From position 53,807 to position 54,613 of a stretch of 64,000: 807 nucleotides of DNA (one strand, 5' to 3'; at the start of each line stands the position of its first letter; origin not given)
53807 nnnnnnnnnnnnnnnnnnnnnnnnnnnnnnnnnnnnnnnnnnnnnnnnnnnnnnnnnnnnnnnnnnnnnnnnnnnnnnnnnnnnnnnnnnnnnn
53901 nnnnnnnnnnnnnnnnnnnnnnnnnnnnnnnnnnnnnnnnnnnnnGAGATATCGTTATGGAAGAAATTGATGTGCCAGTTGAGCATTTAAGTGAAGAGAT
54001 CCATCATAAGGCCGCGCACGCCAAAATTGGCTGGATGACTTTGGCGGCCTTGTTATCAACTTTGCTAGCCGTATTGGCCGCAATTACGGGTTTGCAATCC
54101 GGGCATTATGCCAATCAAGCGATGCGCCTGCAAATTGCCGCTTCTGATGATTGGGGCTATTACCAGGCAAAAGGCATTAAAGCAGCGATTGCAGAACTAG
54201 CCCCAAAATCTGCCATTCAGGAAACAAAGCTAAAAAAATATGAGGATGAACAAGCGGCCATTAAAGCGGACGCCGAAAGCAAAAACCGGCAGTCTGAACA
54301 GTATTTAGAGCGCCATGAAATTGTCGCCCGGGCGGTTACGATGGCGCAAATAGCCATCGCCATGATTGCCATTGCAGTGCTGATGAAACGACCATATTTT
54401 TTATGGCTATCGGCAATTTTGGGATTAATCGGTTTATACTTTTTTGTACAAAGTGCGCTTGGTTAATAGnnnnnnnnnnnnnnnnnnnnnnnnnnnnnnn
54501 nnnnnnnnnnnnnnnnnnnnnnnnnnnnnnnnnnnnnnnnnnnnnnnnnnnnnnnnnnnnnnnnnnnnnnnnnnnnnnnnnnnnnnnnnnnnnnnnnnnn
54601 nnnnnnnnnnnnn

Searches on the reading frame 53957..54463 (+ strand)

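Call 62: search_protein_families(library=pfam, proteins=[window:53957-54463:+], max_evalue=1)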
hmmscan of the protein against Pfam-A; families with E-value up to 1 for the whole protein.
window:53957-54463:+ (169 aa): 8 families
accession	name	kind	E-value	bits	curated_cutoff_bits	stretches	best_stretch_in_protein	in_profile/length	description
PF14235.11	DUF4337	-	7.1e-28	98.2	27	1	31-165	5-159/161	Domain of unknown function (DUF4337)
PF09638.15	Ph1570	-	0.0012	19.2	27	1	39-111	34-107/156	Ph1570 protein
PF11026.13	DUF2721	-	0.0093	16.3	28.3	1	96-164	36-110/129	Protein of unknown function (DUF2721)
PF24319.2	DUF7491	-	0.049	14.3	30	1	71-115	9-53/90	Coiled-coil region of unknown function (DUF7491)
PF04642.17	DUF601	-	0.083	12.7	24.1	1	88-112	280-304/327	Protein of unknown function, DUF601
PF19728.4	DUF6220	-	0.15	12.8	29.8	1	116-163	15-62/66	Family of unknown function (DUF6220)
PF07572.17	BCNT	-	0.16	12.6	22.2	1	93-126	29-61/75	Bucentaur or craniofacial development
PF20990.2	DUF2207_C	-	0.33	11.1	33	1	93-165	109-184/247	Predicted membrane protein (DUF2207) C-terminal domain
